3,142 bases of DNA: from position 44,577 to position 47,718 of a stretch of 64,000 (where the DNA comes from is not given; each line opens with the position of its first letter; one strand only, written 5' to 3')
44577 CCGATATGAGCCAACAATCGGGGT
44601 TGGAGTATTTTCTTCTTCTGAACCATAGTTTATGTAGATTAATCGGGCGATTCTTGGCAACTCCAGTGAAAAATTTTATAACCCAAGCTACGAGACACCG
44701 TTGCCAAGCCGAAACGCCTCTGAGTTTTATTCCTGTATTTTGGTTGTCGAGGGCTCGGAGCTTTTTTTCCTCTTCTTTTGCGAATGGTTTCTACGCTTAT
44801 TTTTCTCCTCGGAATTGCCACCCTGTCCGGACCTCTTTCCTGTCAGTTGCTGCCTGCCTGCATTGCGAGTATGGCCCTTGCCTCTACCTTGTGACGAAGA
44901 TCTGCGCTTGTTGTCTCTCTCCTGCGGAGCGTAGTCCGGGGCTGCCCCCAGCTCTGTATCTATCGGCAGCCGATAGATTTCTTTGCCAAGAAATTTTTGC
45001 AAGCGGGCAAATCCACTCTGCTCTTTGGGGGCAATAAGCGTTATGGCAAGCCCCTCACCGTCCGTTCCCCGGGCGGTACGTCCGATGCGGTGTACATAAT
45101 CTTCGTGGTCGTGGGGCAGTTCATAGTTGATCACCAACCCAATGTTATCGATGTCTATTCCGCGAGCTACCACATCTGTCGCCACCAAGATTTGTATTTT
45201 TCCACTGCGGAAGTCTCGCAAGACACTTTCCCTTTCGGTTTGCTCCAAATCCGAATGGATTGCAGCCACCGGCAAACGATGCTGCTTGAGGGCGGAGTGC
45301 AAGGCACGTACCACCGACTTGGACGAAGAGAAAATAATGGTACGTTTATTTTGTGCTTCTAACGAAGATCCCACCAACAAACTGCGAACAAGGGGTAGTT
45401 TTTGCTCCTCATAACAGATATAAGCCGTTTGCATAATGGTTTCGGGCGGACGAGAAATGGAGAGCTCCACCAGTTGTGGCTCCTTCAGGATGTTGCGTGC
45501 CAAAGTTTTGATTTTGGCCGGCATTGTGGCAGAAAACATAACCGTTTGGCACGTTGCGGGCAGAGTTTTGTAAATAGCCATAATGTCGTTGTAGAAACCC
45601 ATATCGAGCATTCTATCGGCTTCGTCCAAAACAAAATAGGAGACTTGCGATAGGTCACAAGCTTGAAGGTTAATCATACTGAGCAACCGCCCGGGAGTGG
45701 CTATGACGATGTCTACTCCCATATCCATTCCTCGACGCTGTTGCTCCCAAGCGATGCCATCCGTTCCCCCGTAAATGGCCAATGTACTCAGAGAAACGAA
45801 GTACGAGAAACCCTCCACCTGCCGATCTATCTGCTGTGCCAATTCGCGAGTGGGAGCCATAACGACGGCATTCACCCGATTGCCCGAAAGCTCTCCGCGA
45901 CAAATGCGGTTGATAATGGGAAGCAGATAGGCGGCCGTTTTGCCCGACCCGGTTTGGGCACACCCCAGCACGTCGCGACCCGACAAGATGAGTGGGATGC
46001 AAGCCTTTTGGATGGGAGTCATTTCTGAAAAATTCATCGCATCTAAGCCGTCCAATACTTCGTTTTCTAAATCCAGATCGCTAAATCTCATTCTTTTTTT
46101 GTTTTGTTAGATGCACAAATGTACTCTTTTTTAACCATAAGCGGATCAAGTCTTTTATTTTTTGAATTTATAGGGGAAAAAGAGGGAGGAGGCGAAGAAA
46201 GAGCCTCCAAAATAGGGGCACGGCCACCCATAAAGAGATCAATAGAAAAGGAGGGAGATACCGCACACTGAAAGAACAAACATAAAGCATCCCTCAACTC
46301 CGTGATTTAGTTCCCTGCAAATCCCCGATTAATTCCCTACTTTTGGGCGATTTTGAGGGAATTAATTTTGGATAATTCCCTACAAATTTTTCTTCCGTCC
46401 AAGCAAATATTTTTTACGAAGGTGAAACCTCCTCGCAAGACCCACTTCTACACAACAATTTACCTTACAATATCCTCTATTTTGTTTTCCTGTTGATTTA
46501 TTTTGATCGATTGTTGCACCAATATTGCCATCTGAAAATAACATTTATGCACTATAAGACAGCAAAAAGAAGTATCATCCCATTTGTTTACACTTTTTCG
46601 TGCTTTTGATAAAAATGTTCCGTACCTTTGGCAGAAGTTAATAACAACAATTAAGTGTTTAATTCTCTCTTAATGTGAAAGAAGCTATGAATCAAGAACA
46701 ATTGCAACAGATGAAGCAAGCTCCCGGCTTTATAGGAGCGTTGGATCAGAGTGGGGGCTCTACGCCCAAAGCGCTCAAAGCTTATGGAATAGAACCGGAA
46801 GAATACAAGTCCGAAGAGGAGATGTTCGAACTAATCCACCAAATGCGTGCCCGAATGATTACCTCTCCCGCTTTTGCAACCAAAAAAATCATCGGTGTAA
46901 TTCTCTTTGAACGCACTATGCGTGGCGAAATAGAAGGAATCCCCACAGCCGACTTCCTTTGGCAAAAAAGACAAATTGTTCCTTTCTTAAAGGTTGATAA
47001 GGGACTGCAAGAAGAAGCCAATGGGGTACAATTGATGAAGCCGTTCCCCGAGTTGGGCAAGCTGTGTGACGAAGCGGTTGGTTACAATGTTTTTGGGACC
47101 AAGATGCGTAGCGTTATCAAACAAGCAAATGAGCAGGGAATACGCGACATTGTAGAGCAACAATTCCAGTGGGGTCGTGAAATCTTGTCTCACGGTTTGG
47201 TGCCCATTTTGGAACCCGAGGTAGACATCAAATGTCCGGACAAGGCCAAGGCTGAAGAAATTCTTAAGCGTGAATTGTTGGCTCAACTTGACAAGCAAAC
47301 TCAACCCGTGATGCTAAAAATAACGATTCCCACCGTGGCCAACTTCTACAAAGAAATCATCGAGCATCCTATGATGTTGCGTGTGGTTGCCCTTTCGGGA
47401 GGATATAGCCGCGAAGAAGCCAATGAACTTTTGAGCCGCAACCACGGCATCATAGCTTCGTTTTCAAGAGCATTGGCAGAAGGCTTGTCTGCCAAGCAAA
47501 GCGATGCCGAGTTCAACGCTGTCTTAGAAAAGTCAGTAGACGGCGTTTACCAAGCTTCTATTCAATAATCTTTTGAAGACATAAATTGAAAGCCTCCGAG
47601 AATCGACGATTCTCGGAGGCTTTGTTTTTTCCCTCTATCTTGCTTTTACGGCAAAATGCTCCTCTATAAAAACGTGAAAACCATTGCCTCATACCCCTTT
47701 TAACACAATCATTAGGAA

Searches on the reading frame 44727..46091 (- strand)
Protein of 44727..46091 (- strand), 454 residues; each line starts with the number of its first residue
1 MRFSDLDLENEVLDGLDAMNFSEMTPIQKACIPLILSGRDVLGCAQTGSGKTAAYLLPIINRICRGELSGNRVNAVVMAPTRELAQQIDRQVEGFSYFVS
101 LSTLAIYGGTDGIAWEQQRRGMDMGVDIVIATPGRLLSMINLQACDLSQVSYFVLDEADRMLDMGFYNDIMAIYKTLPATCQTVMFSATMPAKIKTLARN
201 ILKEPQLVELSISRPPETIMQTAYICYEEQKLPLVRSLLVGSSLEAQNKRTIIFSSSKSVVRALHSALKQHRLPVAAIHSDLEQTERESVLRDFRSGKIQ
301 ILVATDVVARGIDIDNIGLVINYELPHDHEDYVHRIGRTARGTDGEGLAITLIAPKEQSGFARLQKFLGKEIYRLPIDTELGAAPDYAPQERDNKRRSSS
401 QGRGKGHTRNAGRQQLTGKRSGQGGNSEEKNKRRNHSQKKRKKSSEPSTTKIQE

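Call 9: search_protein_families(library=pfam, proteins=[window:44727-46091:-])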
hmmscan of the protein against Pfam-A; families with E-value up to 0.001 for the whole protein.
window:44727-46091:- (454 aa): 4 families
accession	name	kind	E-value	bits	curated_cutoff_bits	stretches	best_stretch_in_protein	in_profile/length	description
PF00270.35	DEAD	-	6.9e-50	169.5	26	1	25-196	1-166/167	DEAD/DEAH box helicase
PF00271.37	Helicase_C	-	2e-30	105.7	23.5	1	234-341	5-108/110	Helicase conserved C-terminal domain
PF04851.21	ResIII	-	4.3e-06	27.2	22.5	1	45-190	30-162/164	Type III restriction enzyme, res subunit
PF13307.12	Helicase_C_2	-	0.00049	20.6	25.3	1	244-327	5-95/170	Helicase C-terminal domain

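Call 17: find_encoding_contigs(protein=window:44727-46091:-, flank=10000, max_places=10)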
Protein window:44727-46091:- (454 aa): 10 contigs read that carry it; 6 places shown.
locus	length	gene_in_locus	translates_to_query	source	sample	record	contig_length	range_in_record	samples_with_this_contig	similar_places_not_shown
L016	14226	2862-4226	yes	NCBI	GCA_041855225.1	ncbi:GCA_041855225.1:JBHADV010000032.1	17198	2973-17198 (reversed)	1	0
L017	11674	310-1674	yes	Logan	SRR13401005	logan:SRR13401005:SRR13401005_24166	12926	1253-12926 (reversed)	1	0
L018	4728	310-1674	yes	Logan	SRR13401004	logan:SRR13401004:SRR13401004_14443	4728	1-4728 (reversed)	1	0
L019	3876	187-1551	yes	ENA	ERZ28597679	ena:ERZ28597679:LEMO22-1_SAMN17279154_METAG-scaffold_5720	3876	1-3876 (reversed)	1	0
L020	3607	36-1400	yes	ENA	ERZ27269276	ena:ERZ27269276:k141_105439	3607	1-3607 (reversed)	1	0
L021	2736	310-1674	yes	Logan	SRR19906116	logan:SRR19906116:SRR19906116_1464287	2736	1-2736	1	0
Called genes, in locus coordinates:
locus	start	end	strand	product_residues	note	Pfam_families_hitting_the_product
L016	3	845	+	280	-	?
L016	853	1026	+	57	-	-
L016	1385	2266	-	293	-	PF00274:Glycolytic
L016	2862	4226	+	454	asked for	PF00270:DEAD, PF04851:ResIII (weak), PF00271:Helicase_C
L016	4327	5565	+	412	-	PF01047:MarR (weak), PF13412:HTH_24 (weak), PF00480:ROK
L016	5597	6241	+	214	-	PF13500:AAA_26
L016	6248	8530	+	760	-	PF01966:HD, PF13328:HD_4, PF04607:RelA_SpoT, PF02824:TGS, PF19296:RelA_AH (weak), PF28438:RelA_RIS (weak), PF13291:ACT_4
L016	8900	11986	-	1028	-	PF13855:LRR_8 (faint), PF12799:LRR_4 (weak), PF13306:LRR_5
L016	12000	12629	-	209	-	PF08889:WbqC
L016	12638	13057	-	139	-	-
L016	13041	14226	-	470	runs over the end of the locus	PF10502:Peptidase_S26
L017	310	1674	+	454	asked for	PF00270:DEAD, PF04851:ResIII (weak), PF00271:Helicase_C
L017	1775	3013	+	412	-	PF01047:MarR (weak), PF13412:HTH_24 (weak), PF00480:ROK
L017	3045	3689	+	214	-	PF13500:AAA_26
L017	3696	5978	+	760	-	PF01966:HD, PF13328:HD_4, PF04607:RelA_SpoT, PF02824:TGS, PF19296:RelA_AH (weak), PF28438:RelA_RIS (weak), PF13291:ACT_4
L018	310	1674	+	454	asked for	PF00270:DEAD, PF04851:ResIII (weak), PF00271:Helicase_C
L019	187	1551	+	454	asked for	PF00270:DEAD, PF04851:ResIII (weak), PF00271:Helicase_C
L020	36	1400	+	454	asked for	PF00270:DEAD, PF04851:ResIII (weak), PF00271:Helicase_C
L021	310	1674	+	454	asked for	PF00270:DEAD, PF04851:ResIII (weak), PF00271:Helicase_C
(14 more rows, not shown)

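Call 29: find_homologous_proteins(query=window:44727-46091:-, max_evalue=1e-100)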
Query window:44727-46091:- (454 aa): 7934 proteins with E <= 1e-100 among 8000 candidates; the best 120 are listed.
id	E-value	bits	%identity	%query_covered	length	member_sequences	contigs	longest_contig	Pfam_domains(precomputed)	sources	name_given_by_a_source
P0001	2.1e-296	1000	100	100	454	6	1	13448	PF00270.36,PF00271.38,PF04851.22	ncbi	-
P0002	9.5e-278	939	96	98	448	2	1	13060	PF00270.36,PF00271.38,PF04851.22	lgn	-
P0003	2.3e-206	704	72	99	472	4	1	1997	PF00270.36,PF00271.38,PF04851.22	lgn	-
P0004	1.7e-183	628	67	95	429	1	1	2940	PF00270.36,PF00271.38,PF04851.22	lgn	-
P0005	2.3e-183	628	65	97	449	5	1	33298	PF00270.36,PF00271.38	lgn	-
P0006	5.6e-183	627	63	95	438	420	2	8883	PF00270.36,PF00271.38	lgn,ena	-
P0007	5.8e-181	620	68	87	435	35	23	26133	PF00270.36,PF00271.38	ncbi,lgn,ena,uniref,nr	ncbi:MAG: DEAD/DEAH box helicase [Porphyromonas sp.]|uniref:DEAD/DEAH box helicase n=1 Tax=Porphyrom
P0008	1.8e-176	605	66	94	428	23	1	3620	PF00270.36,PF00271.38,PF04851.22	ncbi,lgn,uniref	ncbi:DEAD/DEAH box helicase [Porphyromonas loveana]|uniref:DEAD/DEAH box helicase n=1 Tax=Porphyromo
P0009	2.8e-176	605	67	86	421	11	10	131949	PF00270.36,PF00271.38,PF04851.22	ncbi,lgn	-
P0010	3.5e-175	601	65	90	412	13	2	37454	PF00270.36,PF00271.38,PF04851.22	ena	-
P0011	1.1e-174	599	60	98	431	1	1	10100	PF00270.36,PF13307.13,PF00271.38,PF04851.22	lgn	-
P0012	1.2e-174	599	66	89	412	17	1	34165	PF00270.36,PF00271.38,PF04851.22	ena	-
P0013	1.7e-174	599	64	96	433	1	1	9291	PF00270.36,PF00271.38,PF04851.22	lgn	-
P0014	1.7e-174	599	62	97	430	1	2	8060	PF00270.36,PF00271.38,PF04851.22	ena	-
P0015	2.0e-174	598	65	93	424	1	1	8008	PF00270.36,PF00271.38,PF04851.22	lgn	-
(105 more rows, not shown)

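Call 30: find_encoding_contigs(protein=P0002, flank=10000, max_places=10)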
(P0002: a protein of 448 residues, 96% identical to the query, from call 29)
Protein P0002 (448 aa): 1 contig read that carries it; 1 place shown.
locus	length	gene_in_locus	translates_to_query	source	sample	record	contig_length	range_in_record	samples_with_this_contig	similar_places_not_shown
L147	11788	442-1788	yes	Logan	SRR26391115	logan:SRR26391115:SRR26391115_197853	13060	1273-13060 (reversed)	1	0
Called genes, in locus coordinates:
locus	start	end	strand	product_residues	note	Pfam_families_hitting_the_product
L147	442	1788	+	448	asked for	PF00270:DEAD, PF04851:ResIII (weak), PF00271:Helicase_C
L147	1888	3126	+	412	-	PF01047:MarR (weak), PF13412:HTH_24 (weak), PF00480:ROK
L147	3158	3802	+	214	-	PF13500:AAA_26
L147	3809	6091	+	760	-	PF01966:HD, PF13328:HD_4, PF04607:RelA_SpoT, PF02824:TGS, PF19296:RelA_AH (weak), PF28438:RelA_RIS (weak), PF13291:ACT_4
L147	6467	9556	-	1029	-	PF13855:LRR_8 (faint), PF12799:LRR_4 (weak), PF13306:LRR_5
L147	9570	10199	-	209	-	PF08889:WbqC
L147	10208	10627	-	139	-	-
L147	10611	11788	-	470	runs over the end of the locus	PF10502:Peptidase_S26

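Call 31: find_encoding_contigs(protein=P0005, flank=10000, max_places=6)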
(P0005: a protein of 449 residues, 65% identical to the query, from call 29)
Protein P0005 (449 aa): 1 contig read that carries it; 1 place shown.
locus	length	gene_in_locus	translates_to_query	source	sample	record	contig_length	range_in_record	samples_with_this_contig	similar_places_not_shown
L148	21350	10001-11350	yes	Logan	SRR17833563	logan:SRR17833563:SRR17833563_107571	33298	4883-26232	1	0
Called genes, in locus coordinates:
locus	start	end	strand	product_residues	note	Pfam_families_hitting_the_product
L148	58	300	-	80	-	-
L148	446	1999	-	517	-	PF03772:Competence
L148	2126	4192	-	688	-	PF11412:DsbD_N (weak), PF02683:DsbD_TM, PF13098:Thioredoxin_2, PF13899:Thioredoxin_7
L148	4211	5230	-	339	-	PF00849:PseudoU_synth_2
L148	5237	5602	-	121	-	-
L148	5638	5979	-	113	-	PF04977:DivIC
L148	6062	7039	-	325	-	PF01207:Dus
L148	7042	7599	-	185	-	PF03602:Cons_hypoth95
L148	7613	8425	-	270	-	PF12864:DUF3822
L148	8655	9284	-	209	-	-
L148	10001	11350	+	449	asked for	PF00270:DEAD, PF00271:Helicase_C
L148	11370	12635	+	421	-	PF00480:ROK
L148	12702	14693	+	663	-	PF13292:DXP_synthase_N, PF02775:TPP_enzyme_C (weak), PF02779:Transket_pyr, PF02780:Transketolase_C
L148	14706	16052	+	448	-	PF02254:TrkA_N, PF02080:TrkA_C, PF02254:TrkA_N, PF02080:TrkA_C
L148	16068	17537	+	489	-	PF02386:TrkH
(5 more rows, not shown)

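Call 51: find_encoding_contigs(protein=P0003, flank=10000, max_places=6)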
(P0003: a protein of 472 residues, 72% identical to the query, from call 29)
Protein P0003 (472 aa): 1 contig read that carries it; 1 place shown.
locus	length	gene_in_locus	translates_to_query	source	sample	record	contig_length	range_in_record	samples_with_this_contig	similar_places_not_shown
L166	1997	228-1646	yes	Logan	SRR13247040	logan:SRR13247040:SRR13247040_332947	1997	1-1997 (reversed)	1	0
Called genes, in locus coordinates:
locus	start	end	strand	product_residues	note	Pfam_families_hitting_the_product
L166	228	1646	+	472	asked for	PF00270:DEAD, PF04851:ResIII (weak), PF00271:Helicase_C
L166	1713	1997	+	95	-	?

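Call 52: find_encoding_contigs(protein=P0009, flank=10000, max_places=4)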
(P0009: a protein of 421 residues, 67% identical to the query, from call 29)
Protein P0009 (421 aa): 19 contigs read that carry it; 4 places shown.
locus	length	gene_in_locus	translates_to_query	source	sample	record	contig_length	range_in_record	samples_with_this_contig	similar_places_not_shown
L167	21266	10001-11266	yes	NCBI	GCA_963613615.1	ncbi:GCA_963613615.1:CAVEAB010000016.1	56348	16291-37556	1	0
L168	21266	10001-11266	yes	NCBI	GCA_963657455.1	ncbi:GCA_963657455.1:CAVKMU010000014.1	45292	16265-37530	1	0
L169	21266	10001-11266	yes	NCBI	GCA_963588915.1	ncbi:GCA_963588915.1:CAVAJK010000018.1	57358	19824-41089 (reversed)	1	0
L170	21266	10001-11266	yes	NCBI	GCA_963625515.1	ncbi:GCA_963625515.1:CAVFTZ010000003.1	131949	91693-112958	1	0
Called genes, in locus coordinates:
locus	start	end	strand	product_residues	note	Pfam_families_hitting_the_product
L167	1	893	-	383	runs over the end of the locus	PF10509:GalKase_gal_bdg, PF00288:GHMP_kinases_N, PF08544:GHMP_kinases_C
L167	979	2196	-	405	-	PF07690:MFS_1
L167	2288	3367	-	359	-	PF01263:Aldose_epim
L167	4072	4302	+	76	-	PF14697:Fer4_21 (faint), PF00037:Fer4 (faint), PF12797:Fer4_2 (faint), PF12837:Fer4_6 (faint), PF13237:Fer4_10 (weak), PF12838:Fer4_7, PF13187:Fer4_9 (weak)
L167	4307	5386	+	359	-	PF01855:POR_N, PF02780:Transketolase_C (faint), PF17147:PFOR_II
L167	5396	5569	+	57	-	-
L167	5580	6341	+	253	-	PF02775:TPP_enzyme_C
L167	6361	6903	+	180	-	PF01558:POR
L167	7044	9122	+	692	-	PF14121:Porin_10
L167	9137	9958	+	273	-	PF00497:SBP_bac_3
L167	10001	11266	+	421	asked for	PF00270:DEAD, PF04851:ResIII, PF00271:Helicase_C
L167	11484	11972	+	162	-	PF00210:Ferritin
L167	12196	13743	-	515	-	PF03486:HI0933_like (faint), PF13192:Thioredoxin_3 (weak), PF01946:Thi4 (faint), PF00890:FAD_binding_2 (faint), PF01134:GIDA (faint), PF07992:Pyr_redox_2, PF13738:Pyr_redox_3, PF00070:Pyr_redox, +3 more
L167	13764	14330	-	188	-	PF00578:AhpC-TSA, PF08534:Redoxin, PF02630:SCO1-SenC (faint), PF10417:1-cysPrx_C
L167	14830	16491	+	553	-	PF00501:AMP-binding, PF23562:AMP-binding_C_3 (weak)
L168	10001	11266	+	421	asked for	PF00270:DEAD, PF04851:ResIII, PF00271:Helicase_C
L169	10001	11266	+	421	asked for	PF00270:DEAD, PF04851:ResIII, PF00271:Helicase_C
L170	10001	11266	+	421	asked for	PF00270:DEAD, PF04851:ResIII, PF00271:Helicase_C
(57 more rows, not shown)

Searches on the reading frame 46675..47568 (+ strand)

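Call 9: search_protein_families(library=pfam, proteins=[window:46675-47568:+])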
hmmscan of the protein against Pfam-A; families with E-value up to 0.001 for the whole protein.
window:46675-47568:+ (297 aa): 1 family
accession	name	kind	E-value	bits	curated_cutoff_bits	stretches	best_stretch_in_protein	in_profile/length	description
PF00274.25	Glycolytic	-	1.5e-09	37.6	22.2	1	20-203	16-197/349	Fructose-bisphosphate aldolase class-I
